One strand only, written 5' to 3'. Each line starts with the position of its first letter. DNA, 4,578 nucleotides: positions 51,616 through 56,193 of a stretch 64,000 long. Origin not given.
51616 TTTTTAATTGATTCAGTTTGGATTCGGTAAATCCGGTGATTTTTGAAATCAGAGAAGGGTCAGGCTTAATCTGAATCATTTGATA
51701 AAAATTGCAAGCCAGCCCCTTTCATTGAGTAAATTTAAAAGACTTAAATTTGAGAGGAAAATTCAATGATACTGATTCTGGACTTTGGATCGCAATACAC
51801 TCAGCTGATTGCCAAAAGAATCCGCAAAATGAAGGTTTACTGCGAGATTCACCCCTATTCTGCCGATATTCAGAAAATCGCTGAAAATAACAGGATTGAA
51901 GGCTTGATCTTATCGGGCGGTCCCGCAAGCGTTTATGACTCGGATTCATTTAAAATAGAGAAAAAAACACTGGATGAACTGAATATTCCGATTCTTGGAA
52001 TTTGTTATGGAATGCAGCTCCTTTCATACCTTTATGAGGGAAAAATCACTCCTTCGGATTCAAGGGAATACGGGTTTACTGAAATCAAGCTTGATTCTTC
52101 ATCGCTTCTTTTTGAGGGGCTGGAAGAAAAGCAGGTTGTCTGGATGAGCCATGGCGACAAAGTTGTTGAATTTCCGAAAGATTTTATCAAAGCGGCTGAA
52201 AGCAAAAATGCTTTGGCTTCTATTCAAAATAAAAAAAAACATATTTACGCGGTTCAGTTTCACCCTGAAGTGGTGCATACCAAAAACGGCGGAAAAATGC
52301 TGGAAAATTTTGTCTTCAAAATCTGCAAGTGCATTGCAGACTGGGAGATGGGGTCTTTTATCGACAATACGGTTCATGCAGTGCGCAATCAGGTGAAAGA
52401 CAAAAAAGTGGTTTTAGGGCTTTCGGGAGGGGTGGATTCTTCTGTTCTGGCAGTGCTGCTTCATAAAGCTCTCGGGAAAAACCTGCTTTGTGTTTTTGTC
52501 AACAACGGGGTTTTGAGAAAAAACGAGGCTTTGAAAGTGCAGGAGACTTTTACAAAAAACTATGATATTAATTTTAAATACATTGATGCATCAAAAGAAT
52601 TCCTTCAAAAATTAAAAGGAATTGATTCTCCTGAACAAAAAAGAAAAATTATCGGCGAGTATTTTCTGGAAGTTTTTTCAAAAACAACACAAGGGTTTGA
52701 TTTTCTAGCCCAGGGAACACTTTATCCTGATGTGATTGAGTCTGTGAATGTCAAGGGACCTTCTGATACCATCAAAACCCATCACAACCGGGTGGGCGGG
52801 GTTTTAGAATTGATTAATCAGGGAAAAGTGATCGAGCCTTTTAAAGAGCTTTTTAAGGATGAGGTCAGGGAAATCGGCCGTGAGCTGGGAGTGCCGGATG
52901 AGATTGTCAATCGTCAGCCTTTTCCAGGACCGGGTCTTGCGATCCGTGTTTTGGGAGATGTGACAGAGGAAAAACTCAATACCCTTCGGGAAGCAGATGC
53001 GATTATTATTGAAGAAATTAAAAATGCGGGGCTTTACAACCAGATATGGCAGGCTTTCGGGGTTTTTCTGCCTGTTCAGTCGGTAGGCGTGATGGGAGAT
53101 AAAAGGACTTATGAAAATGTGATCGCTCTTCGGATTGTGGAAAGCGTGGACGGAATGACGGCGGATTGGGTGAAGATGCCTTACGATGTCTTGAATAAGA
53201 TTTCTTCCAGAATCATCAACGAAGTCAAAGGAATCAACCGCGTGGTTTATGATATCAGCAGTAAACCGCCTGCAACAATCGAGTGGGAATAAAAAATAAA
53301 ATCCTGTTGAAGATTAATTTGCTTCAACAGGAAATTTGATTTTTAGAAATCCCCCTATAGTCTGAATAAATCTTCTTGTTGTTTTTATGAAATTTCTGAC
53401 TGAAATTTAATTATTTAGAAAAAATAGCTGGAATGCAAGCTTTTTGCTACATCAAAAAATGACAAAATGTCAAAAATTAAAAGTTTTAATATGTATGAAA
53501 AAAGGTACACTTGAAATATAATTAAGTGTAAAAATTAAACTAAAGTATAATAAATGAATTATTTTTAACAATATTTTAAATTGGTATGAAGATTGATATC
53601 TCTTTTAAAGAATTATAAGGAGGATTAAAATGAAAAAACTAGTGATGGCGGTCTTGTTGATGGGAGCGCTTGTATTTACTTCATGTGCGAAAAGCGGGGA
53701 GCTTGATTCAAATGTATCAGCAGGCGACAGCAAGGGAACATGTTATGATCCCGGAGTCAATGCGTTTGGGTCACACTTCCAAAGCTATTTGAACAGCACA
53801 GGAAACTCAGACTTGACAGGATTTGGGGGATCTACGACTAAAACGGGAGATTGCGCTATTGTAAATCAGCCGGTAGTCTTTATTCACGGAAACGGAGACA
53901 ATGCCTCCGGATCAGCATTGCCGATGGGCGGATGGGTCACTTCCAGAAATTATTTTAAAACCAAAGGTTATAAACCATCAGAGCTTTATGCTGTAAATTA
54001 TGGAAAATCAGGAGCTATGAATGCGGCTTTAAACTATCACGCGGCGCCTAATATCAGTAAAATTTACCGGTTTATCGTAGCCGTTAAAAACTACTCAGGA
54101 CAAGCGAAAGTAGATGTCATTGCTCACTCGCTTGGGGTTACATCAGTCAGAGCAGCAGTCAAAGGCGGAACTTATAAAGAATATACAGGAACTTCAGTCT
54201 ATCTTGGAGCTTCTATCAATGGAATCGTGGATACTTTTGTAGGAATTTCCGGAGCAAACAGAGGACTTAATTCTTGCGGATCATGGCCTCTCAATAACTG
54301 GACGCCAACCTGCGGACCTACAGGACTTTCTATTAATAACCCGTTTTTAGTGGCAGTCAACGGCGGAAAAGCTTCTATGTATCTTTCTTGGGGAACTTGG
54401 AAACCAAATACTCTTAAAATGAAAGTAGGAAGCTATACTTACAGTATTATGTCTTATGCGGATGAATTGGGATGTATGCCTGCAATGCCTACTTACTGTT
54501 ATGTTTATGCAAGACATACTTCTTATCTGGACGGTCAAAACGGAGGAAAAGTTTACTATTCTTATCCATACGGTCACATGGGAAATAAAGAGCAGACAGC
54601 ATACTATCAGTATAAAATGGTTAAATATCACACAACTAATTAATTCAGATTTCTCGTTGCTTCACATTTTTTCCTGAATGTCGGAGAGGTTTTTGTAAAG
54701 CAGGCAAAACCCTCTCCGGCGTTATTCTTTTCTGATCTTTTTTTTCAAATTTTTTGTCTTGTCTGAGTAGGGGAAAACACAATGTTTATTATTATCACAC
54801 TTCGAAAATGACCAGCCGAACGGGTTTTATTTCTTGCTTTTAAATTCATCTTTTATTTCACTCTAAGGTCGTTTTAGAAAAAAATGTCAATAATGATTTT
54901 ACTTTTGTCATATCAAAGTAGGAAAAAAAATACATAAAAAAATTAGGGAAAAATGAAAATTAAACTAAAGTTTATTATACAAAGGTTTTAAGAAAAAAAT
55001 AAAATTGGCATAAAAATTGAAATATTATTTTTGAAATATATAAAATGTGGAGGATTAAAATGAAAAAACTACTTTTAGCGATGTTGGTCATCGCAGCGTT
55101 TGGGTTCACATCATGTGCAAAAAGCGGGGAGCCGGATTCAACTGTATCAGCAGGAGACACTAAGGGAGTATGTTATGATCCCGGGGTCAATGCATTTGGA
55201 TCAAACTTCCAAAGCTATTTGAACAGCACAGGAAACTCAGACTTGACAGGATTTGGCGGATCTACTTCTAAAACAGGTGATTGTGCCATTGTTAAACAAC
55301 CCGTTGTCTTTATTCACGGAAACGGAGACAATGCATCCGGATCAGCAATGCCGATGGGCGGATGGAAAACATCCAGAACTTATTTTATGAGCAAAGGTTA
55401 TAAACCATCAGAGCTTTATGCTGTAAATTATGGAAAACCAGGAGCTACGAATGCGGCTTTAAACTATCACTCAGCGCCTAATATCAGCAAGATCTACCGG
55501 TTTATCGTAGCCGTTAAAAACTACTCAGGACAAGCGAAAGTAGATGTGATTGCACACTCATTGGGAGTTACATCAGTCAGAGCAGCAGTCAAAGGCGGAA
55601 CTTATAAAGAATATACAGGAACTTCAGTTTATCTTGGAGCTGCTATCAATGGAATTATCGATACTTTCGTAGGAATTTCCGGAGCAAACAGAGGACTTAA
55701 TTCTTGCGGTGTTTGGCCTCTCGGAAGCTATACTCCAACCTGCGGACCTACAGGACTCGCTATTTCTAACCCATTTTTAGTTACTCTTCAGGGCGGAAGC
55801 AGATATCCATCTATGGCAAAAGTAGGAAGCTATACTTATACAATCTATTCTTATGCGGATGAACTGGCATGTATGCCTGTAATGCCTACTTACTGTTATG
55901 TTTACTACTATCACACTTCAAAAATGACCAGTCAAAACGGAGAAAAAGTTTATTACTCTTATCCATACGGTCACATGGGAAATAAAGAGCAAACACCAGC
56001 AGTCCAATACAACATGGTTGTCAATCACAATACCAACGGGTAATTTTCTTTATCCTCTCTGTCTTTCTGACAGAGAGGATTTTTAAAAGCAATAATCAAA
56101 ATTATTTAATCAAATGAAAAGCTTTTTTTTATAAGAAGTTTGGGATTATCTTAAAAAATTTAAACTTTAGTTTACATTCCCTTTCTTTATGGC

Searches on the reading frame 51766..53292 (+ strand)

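Call 43: search_protein_families(library=pfam, proteins=[window:51766-53292:+], max_evalue=0.0001)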
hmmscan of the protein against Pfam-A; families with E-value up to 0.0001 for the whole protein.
window:51766-53292:+ (508 aa): 6 families
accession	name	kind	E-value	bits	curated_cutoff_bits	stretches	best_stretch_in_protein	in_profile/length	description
PF00958.27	GMP_synt_C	-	5.1e-47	158.3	27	1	416-507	1-92/92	GMP synthase C terminal domain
PF00117.34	GATase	-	2e-44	152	22.8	1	3-185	1-189/190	Glutamine amidotransferase class-I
PF02540.23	NAD_synthase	-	8.5e-15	55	21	1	206-276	9-82/242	NAD synthase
PF07722.19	Peptidase_C26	-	2.8e-08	34.2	20.5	1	71-168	103-219/219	Peptidase C26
PF03054.22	tRNA_Me_trans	-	1.5e-05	25.2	20.6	1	213-254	1-41/202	tRNA methyl transferase HUP domain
PF00764.25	Arginosuc_synth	-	2e-05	25.1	27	1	214-282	1-68/162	Arginosuccinate synthase N-terminal HUP domain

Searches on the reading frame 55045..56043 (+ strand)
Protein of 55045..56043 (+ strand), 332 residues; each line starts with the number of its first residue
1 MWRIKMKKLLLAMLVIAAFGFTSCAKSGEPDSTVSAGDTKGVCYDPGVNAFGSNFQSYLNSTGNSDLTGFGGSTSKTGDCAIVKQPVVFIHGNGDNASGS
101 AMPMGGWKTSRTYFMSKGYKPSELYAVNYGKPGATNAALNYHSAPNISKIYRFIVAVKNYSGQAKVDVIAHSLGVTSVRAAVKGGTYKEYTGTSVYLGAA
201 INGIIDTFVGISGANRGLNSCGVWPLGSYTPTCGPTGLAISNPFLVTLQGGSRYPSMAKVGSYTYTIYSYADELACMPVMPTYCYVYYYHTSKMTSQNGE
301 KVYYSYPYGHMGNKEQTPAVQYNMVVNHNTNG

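Call 66: search_protein_families(library=pfam, proteins=[window:55045-56043:+], max_evalue=0.0001)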
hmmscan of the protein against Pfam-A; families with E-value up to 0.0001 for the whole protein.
window:55045-56043:+ (332 aa): 1 family
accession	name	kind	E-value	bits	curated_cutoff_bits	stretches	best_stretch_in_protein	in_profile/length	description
PF01674.24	Lipase_2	-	4.4e-38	131.5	20.3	1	84-323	1-219/219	Lipase (class 2)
